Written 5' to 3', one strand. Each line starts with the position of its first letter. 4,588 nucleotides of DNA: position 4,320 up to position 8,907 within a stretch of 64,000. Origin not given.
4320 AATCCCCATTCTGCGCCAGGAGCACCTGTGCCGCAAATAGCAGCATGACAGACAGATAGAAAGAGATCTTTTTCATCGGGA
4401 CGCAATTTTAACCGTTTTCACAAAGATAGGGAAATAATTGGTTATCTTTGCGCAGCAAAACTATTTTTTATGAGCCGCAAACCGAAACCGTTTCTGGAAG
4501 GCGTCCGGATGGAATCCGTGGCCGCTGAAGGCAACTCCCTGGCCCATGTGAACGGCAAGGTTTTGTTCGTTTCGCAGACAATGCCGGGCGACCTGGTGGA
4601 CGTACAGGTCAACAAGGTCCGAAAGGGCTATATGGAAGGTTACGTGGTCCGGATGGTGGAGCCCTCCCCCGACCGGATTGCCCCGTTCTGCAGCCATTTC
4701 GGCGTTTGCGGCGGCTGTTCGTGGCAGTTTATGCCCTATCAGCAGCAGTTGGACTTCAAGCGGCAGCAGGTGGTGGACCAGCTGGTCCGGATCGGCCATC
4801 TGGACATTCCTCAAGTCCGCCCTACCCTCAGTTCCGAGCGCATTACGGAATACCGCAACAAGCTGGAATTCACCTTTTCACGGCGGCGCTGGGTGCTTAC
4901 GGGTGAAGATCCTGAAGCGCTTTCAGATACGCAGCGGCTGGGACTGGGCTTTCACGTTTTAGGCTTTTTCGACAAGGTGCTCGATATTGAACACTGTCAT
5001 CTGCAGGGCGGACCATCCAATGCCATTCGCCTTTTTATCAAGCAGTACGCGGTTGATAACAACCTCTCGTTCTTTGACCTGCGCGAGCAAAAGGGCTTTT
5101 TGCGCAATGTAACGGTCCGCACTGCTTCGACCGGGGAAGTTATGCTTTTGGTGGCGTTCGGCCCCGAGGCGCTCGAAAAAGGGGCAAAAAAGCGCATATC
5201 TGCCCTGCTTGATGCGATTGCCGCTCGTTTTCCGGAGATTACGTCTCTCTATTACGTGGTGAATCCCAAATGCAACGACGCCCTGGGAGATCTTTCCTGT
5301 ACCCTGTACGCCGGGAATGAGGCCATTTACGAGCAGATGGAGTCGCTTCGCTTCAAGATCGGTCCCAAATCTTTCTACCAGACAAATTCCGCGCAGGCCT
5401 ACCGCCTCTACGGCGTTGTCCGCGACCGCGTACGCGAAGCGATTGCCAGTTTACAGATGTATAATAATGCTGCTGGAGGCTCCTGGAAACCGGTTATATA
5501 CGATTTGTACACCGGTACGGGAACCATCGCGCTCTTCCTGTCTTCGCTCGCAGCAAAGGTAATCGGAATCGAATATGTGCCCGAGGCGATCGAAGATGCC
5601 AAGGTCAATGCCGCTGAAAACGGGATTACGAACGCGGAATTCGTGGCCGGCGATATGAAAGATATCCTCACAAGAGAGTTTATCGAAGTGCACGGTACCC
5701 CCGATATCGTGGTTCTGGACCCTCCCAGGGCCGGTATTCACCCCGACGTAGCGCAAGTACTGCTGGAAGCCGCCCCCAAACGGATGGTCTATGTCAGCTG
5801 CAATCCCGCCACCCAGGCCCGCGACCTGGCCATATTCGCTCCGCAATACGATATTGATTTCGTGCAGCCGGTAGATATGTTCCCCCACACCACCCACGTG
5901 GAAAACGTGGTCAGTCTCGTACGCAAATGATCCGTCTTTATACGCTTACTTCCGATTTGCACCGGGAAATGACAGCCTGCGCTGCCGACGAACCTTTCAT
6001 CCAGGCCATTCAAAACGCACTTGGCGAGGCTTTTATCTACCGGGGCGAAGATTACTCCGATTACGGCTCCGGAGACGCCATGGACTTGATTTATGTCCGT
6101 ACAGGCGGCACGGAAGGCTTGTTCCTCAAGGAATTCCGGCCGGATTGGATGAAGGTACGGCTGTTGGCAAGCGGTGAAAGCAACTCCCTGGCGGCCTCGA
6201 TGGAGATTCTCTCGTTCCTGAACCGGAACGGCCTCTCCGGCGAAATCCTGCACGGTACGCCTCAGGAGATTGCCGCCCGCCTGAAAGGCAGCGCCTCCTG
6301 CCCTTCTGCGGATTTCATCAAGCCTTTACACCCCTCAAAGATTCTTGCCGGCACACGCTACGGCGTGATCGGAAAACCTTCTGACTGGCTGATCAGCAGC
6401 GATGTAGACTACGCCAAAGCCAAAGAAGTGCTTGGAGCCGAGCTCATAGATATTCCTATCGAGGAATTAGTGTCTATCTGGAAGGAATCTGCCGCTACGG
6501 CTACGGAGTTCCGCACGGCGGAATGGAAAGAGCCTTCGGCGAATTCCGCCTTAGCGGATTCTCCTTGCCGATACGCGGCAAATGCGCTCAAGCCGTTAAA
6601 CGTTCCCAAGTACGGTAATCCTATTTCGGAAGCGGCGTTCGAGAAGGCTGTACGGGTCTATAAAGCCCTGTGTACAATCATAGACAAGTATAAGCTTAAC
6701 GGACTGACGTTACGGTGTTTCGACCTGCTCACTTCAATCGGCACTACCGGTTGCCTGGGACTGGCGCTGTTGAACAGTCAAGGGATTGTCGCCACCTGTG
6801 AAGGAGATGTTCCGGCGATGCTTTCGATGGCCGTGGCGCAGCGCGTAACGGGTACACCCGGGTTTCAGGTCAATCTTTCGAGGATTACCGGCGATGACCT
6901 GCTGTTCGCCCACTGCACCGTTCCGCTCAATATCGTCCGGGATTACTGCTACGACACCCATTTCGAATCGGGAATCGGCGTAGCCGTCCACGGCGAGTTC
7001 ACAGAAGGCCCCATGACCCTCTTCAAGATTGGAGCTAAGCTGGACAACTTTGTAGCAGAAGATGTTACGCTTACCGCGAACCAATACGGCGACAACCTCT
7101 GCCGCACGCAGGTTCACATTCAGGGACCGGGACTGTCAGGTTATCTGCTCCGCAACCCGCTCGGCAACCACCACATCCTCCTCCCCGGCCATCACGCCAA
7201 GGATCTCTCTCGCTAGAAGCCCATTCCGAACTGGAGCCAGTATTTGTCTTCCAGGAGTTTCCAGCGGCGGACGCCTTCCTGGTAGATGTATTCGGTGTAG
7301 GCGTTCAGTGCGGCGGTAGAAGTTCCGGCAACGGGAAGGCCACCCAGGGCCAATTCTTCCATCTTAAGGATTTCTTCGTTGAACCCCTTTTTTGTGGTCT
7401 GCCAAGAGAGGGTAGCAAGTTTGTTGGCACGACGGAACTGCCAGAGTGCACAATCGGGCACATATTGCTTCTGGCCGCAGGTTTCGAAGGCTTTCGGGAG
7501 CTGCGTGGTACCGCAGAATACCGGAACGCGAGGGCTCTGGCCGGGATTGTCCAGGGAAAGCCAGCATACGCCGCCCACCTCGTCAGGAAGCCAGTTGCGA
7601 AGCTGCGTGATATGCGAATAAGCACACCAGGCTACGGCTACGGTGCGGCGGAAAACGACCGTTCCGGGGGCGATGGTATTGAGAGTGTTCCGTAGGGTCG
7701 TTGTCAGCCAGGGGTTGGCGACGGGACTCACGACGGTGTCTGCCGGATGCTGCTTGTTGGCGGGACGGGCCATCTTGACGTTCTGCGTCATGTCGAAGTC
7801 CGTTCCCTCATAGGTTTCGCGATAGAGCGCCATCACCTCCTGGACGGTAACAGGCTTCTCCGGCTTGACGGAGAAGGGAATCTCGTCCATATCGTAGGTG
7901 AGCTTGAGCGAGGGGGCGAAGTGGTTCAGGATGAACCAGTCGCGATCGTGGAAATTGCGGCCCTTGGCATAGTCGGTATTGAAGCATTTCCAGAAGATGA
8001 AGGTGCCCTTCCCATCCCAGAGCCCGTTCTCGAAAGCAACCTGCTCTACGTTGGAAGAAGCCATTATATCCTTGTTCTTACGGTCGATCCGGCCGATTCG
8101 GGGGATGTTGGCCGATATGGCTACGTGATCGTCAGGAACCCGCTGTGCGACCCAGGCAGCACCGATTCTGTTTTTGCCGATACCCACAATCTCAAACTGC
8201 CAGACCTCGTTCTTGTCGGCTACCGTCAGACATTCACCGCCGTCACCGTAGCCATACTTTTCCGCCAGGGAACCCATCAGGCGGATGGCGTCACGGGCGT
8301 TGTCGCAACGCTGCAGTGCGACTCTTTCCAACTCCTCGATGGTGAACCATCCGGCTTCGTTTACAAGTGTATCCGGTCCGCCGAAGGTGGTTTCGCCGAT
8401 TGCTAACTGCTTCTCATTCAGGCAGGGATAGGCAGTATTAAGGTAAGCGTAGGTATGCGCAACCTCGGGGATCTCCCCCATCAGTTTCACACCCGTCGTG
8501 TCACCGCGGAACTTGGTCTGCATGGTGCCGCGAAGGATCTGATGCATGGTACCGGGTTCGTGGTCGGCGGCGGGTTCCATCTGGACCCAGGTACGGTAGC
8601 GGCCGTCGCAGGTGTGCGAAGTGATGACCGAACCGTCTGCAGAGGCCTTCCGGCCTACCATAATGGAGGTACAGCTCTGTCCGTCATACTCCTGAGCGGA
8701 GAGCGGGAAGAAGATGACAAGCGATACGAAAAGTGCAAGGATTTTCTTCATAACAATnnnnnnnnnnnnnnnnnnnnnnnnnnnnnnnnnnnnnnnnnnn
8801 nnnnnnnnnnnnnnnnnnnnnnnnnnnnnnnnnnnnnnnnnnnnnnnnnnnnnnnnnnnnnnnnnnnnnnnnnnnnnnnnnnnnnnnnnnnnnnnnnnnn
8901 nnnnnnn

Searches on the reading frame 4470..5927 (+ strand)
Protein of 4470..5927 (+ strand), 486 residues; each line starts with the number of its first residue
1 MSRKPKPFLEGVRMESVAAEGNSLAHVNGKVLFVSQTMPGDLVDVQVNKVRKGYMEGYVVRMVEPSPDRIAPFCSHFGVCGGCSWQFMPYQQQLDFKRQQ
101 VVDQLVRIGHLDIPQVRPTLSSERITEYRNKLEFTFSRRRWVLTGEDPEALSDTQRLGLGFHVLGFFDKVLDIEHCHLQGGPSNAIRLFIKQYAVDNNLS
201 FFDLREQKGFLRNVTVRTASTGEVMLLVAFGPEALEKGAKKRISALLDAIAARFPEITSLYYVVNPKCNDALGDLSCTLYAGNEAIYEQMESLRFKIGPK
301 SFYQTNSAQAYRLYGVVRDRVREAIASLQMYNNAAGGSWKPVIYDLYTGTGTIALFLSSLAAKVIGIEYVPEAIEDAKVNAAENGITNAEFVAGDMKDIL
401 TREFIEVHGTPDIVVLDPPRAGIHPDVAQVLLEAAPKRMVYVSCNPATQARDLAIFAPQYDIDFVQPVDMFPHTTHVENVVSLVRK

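Call 71: search_protein_families(library=pfam, proteins=[window:4470-5927:+], max_evalue=0.00001)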
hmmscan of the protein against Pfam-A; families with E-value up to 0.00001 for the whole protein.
window:4470-5927:+ (486 aa): 4 families
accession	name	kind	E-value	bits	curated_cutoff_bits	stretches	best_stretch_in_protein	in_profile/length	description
PF05958.17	tRNA_U5-meth_tr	-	2.2e-15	57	23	1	343-485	205-356/357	tRNA (Uracil-5-)-methyltransferase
PF13847.12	Methyltransf_31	-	4.2e-11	43.2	27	1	343-401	7-67/145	Methyltransferase domain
PF13649.12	Methyltransf_25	-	2.5e-07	31.7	27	1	343-400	1-59/97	Methyltransferase domain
PF01938.26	TRAM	-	1.8e-06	28.1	21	1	15-60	13-61/61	TRAM domain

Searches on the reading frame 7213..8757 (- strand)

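Call 71: search_protein_families(library=pfam, proteins=[window:7213-8757:-], max_evalue=0.00001)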
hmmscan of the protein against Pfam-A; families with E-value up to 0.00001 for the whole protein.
window:7213-8757:- (514 aa): 1 family
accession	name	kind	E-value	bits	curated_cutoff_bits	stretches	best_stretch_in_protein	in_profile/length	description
PF03577.20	Peptidase_C69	-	6e-61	207.1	23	1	28-458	1-395/402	Peptidase family C69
